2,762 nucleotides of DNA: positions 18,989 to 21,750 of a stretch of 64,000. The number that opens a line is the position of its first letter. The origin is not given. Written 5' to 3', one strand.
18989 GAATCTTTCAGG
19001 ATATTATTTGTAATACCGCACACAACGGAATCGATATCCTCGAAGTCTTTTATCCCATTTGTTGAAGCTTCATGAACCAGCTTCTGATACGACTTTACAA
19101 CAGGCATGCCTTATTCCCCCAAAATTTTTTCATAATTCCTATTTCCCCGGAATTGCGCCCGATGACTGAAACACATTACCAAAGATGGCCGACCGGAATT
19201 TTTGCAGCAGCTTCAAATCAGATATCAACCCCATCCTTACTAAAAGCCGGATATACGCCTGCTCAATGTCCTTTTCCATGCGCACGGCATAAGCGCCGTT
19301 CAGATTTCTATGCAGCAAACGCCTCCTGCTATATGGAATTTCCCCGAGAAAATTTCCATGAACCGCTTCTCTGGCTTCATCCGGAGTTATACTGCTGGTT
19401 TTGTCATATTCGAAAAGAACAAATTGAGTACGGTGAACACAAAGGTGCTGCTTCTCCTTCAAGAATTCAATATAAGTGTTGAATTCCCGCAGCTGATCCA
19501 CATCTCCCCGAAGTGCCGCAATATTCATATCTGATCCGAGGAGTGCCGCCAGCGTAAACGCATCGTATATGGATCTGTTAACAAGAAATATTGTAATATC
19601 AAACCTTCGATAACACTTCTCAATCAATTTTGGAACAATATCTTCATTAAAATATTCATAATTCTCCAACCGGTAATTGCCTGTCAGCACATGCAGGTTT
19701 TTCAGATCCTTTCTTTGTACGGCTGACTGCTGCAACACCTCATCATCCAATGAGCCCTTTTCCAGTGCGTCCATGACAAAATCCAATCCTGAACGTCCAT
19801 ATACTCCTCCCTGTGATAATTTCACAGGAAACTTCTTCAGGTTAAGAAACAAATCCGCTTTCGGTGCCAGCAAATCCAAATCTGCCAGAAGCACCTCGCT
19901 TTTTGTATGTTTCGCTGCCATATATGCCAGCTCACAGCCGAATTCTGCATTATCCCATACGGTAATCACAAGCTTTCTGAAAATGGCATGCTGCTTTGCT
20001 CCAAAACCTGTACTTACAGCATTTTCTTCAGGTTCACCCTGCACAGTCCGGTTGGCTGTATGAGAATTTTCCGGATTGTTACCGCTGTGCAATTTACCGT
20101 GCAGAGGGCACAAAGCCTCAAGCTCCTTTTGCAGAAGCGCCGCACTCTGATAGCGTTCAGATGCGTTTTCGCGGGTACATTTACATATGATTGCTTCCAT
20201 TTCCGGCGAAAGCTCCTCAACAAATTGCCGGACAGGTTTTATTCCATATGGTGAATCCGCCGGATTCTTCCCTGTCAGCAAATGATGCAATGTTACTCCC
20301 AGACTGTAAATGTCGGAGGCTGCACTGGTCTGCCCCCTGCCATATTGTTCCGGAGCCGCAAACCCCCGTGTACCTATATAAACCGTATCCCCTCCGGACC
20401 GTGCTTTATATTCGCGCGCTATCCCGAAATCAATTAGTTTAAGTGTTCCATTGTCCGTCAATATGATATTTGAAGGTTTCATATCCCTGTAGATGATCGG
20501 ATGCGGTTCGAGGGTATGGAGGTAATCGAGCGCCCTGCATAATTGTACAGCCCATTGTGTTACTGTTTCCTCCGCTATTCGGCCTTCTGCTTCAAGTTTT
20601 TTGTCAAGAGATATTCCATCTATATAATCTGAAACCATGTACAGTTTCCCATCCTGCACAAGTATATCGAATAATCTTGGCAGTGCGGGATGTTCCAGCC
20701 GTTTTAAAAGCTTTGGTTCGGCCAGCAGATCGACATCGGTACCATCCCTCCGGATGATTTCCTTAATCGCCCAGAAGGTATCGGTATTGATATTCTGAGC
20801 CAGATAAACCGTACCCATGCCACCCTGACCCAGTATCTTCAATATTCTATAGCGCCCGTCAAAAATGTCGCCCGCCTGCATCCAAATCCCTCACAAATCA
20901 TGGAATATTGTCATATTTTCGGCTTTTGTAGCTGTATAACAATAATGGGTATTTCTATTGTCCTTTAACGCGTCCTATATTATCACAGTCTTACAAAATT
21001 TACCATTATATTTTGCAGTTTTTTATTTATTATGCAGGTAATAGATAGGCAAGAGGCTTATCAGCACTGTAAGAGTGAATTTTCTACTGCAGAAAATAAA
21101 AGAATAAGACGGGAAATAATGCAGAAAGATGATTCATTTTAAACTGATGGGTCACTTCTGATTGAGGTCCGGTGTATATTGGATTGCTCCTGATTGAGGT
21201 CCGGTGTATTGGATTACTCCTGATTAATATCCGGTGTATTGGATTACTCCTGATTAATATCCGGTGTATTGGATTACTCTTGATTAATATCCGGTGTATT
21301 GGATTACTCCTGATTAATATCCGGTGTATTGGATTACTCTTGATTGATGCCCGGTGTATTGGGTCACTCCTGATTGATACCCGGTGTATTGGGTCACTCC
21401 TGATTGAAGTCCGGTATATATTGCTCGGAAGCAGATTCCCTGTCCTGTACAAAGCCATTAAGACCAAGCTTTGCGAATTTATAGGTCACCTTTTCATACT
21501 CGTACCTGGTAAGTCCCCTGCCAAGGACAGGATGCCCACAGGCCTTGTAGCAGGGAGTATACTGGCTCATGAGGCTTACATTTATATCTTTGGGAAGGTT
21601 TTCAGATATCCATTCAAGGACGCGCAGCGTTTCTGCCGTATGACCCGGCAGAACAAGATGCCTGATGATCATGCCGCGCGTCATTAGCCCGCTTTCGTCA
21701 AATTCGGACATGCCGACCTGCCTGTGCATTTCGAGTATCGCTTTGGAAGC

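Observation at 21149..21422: Stop-codon echo array 3: eight phased 30-bp echoes of the PflX-like gene terminus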

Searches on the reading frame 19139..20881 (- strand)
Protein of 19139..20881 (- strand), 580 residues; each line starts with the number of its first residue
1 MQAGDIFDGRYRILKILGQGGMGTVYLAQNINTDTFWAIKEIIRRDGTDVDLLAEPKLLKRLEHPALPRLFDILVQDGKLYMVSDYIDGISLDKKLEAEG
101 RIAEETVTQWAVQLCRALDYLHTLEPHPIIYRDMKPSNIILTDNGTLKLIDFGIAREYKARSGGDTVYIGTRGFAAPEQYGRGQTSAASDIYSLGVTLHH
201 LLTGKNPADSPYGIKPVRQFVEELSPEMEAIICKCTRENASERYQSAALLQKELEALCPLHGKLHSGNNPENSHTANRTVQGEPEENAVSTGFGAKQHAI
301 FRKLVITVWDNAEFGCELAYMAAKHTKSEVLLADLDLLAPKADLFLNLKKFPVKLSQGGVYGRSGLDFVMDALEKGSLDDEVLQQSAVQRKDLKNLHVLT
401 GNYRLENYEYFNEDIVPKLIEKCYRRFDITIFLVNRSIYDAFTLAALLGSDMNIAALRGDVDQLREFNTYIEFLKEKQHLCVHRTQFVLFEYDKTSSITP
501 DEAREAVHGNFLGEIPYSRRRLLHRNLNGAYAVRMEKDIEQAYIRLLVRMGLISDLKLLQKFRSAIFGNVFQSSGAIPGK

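Call 10: search_protein_families(library=pfam, proteins=[window:19139-20881:-])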
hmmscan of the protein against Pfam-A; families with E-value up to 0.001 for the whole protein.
window:19139-20881:- (580 aa): 3 families
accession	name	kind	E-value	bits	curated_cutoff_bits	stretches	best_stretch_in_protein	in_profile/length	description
PF00069.31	Pkinase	-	8.3e-51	173.3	31.7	1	11-252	1-260/263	Protein kinase domain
PF07714.23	PK_Tyr_Ser-Thr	-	5.4e-29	101.7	23.1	1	13-248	3-253/258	Protein tyrosine and serine/threonine kinase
PF03109.22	ABC1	-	1.1e-06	28.4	22.9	1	80-161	143-220/244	ABC1 atypical kinase-like domain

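Call 13: find_encoding_contigs(protein=window:19139-20881:-, flank=5000, max_places=10)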
Protein window:19139-20881:- (580 aa): 3 contigs read that carry it; 2 places shown.
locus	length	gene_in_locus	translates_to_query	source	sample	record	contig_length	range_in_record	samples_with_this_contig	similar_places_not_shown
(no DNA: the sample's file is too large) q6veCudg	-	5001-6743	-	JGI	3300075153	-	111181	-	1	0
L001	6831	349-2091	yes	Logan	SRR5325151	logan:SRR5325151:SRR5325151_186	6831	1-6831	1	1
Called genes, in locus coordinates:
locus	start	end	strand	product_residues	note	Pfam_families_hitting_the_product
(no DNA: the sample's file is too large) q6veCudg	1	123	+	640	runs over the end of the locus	PF02465:FliD_N, PF07195:FliD_C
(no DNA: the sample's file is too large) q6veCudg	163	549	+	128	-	PF02561:FliS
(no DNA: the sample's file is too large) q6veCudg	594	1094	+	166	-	PF05130:FlgN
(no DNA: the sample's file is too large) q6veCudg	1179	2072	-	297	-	PF02465:FliD_N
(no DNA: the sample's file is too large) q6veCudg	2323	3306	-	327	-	PF02129:Peptidase_S15, PF00561:Abhydrolase_1, PF12146:Hydrolase_4 (weak), PF12697:Abhydrolase_6 (weak), PF20434:BD-FAE, PF00326:Peptidase_S9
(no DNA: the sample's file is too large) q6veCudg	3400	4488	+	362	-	PF04055:Radical_SAM (weak)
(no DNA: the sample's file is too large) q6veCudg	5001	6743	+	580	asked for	PF00069:Pkinase, PF07714:PK_Tyr_Ser-Thr, PF03109:ABC1 (weak)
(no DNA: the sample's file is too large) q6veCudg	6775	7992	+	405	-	PF00437:T2SSE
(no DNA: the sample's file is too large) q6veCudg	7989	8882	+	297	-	PF08666:SAF (faint)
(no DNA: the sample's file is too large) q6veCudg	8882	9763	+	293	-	-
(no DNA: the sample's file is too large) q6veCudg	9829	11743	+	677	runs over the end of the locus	PF00437:T2SSE (weak), PF27836:GIP4 (weak)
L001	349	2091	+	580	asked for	PF00069:Pkinase, PF07714:PK_Tyr_Ser-Thr, PF03109:ABC1 (weak)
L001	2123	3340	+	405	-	PF00437:T2SSE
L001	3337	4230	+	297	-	PF08666:SAF (faint)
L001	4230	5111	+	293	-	-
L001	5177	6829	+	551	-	?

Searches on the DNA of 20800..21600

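Call 33: search_rna_families(source=window, start=20800, end=21600, threshold=evalue, max_evalue=10)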
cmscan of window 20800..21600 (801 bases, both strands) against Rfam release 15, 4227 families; matches with E-value up to 10: 5.
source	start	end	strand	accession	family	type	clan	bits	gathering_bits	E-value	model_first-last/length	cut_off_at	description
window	21028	21123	+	RF03095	RAGATH-17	Gene; sRNA;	-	25.4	102.3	0.78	1-96/96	no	RAGATH-17 RNA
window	21014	21091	-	RF00315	snoJ33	Gene; snRNA; snoRNA; CD-box;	-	19.7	45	0.32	1-81/81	no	Small nucleolar RNA J33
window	20978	21040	-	RF00200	snoZ199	Gene; snRNA; snoRNA; CD-box;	-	16.7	47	9.9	1-84/84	no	Small nucleolar RNA Z199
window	20987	21061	+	RF01486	rli62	Cis-reg;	-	16.1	83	3.4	1-135/135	no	Listeria sRNA rli62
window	20974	21112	-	RF02709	TeloSII_ncR43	Gene; sRNA;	-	12.8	298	1.6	1-277/277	no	TeloSII non coding RNA 43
